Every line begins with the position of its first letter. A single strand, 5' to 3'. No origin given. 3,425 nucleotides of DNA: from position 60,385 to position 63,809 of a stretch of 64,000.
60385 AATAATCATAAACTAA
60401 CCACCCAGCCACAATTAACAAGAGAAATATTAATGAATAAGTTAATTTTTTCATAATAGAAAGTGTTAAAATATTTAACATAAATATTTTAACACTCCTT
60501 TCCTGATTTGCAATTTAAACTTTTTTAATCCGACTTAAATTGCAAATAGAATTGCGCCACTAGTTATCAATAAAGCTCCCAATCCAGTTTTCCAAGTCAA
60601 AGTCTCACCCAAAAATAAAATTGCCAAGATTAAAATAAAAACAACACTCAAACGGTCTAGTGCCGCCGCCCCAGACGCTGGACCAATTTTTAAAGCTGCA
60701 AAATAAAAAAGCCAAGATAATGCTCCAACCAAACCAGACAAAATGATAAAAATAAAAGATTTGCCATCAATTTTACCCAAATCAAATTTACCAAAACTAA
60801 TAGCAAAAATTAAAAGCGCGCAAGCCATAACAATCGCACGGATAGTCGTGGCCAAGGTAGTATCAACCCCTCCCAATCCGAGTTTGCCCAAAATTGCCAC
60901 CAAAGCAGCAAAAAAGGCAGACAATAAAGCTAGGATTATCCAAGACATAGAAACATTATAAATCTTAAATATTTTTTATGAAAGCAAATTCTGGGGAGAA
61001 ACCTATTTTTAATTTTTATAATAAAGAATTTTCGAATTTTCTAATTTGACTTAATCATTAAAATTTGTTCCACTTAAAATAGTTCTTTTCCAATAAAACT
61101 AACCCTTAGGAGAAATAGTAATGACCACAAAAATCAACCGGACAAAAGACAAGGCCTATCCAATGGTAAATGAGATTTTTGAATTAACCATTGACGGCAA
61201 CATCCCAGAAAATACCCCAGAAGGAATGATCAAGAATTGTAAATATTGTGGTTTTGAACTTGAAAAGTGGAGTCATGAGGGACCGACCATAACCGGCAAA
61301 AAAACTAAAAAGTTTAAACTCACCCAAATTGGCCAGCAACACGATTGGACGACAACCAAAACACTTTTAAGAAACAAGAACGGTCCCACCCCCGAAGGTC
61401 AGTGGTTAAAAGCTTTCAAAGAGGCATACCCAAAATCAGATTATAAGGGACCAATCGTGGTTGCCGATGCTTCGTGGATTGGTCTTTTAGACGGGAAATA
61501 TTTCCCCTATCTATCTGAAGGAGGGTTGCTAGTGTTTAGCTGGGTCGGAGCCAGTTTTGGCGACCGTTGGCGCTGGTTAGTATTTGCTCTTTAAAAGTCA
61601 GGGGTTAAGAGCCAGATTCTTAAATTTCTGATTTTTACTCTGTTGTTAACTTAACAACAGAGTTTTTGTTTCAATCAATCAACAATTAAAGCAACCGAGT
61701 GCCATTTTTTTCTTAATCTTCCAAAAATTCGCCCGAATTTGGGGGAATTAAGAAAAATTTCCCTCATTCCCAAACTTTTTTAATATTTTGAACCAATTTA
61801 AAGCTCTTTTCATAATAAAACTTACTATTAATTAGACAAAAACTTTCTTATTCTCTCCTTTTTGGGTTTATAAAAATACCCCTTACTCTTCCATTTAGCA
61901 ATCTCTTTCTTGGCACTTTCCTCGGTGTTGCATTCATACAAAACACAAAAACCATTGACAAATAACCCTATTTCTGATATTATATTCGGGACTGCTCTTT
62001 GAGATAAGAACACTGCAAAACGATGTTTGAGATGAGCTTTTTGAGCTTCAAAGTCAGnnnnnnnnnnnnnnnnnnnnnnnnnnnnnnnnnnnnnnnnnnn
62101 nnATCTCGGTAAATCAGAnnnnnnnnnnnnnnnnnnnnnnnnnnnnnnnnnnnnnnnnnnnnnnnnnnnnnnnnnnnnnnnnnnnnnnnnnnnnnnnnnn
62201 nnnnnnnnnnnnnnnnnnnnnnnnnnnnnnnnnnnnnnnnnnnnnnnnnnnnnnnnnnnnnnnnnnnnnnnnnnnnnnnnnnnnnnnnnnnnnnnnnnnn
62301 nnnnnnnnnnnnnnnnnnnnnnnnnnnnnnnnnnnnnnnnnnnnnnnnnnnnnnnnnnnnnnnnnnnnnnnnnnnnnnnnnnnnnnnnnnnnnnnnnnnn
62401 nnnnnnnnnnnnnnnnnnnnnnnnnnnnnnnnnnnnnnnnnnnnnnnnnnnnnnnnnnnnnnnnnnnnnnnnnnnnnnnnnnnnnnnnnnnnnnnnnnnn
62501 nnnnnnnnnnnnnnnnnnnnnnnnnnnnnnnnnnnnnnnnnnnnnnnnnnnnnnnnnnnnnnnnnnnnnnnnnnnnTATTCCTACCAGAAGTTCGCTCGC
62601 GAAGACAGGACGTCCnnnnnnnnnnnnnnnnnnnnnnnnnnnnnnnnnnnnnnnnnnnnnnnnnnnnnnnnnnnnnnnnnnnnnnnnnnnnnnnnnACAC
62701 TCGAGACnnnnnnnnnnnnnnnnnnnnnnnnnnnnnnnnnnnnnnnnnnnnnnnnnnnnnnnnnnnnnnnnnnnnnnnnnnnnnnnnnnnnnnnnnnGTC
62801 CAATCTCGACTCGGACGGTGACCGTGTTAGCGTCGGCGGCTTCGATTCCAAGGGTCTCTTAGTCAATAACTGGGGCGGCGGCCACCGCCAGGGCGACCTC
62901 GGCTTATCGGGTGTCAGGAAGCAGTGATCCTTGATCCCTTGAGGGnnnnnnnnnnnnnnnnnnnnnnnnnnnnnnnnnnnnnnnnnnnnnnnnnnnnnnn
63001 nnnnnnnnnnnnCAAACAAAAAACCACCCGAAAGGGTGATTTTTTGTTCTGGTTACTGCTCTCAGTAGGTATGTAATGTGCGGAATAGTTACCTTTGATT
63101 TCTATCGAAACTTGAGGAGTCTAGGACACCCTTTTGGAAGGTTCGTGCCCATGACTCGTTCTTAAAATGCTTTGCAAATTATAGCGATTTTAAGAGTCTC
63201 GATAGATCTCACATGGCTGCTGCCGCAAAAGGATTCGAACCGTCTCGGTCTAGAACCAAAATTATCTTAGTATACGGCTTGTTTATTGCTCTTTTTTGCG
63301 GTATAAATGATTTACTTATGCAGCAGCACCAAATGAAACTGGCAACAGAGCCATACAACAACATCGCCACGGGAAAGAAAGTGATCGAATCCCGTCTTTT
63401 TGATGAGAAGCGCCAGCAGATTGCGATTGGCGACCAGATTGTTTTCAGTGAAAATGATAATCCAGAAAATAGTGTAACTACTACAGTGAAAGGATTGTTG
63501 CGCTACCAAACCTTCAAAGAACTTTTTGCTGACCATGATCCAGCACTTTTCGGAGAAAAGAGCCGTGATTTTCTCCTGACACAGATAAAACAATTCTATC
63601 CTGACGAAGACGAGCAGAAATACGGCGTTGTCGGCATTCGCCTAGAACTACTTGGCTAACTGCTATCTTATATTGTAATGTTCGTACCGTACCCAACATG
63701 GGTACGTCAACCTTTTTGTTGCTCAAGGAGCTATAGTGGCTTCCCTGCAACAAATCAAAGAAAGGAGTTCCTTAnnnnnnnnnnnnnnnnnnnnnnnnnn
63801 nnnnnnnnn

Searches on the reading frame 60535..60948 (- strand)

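Call 14: search_protein_families(library=pfam, proteins=[window:60535-60948:-], max_evalue=0.01)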
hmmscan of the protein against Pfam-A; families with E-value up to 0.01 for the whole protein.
window:60535-60948:- (137 aa): 2 families
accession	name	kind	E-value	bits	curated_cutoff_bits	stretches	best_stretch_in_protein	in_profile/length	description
PF00892.27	EamA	-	3.4e-22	79.6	28.2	1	1-135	1-133/135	EamA-like transporter family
PF06800.18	Sugar_transport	-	0.0025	17.7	26.3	1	5-135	150-277/280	Sugar transport protein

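Call 15: search_protein_families(library=ncbifam, proteins=[window:60535-60948:-], max_evalue=0.01)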
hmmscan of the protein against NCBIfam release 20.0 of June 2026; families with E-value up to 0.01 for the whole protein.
window:60535-60948:- (137 aa): 4 families
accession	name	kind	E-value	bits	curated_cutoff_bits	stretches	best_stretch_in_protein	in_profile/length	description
TIGR03340.1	phn_DUF6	hypoth_equivalog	4.3e-06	26.6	288.15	1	35-133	181-279/281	phosphonate utilization associated putative membrane protein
NF002816.2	PRK02971.1-2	equivalog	0.00034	21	99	1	65-134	43-115/120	4-amino-4-deoxy-L-arabinose-phosphoundecaprenol flippase subunit ArnF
NF050091.1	ArAmAcExpYddG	equivalog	0.0012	18.5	300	1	63-135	62-135/285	aromatic amino acid exporter YddG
TIGR00950.1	2A78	equivalog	0.0014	18.1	230.2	1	4-133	130-264/264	carboxylate/amino acid/amine transporter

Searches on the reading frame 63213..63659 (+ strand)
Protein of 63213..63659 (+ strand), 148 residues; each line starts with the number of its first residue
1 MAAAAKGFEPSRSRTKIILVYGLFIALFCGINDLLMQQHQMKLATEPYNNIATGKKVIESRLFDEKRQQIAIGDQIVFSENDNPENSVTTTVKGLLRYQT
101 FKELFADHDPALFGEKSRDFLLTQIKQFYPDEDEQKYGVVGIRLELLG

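Call 14: search_protein_families(library=pfam, proteins=[window:63213-63659:+], max_evalue=0.01)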
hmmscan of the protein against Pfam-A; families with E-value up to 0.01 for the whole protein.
window:63213-63659:+ (148 aa): 2 families
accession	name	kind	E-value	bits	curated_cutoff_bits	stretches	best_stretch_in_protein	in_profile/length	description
PF04266.20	ASCH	-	2.8e-09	38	21.2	1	44-147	4-102/103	ASCH domain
PF12961.13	DUF3850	-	0.0045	17.6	22.9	1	38-85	1-45/77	Domain of unknown function (DUF3850)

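Call 15: search_protein_families(library=ncbifam, proteins=[window:63213-63659:+], max_evalue=0.01)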
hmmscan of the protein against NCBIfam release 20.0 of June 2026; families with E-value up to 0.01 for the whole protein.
window:63213-63659:+ (148 aa): 0 families

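Call 39: find_encoding_contigs(protein=window:63213-63659:+, flank=10000, max_places=4)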
Protein window:63213-63659:+ (148 aa): 3 contigs read that carry it; 3 places shown.
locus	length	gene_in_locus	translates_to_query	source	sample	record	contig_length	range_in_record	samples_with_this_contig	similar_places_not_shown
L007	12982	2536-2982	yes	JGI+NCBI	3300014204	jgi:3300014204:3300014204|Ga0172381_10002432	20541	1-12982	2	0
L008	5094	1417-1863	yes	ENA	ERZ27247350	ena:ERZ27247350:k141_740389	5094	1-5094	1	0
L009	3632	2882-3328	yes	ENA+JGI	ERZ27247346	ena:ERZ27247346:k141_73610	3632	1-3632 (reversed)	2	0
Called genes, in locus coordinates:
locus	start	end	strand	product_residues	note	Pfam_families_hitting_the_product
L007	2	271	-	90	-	PF00892:EamA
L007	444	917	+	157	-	-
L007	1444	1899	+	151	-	-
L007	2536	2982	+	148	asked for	PF04266:ASCH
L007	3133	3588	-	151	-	-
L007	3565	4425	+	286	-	PF04266:ASCH (weak)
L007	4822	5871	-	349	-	PF05496:RuvB_N, PF06068:TIP49 (faint), PF13177:DNA_pol3_delta2, PF13604:AAA_30 (faint), PF00004:AAA, PF07728:AAA_5 (faint), PF13173:AAA_14 (faint), PF13177:DNA_pol3_delta2, +1 more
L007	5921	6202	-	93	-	-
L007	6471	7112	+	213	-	PF13489:Methyltransf_23, PF08241:Methyltransf_11, PF08242:Methyltransf_12 (weak), PF13649:Methyltransf_25 (weak), PF13847:Methyltransf_31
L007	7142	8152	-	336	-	PF01207:Dus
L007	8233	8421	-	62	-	-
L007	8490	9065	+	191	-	PF06941:NT5C (weak)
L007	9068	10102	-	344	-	PF09587:PGA_cap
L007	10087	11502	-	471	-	PF03734:YkuD (weak), PF00768:Peptidase_S11, PF02113:Peptidase_S13 (faint), PF13354:Beta-lactamase2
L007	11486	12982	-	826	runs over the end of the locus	PF00158:Sigma54_activat (weak), PF00004:AAA, PF07724:AAA_2, PF07728:AAA_5, PF10431:ClpB_D2-small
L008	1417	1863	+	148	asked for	PF04266:ASCH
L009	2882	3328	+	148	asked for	PF04266:ASCH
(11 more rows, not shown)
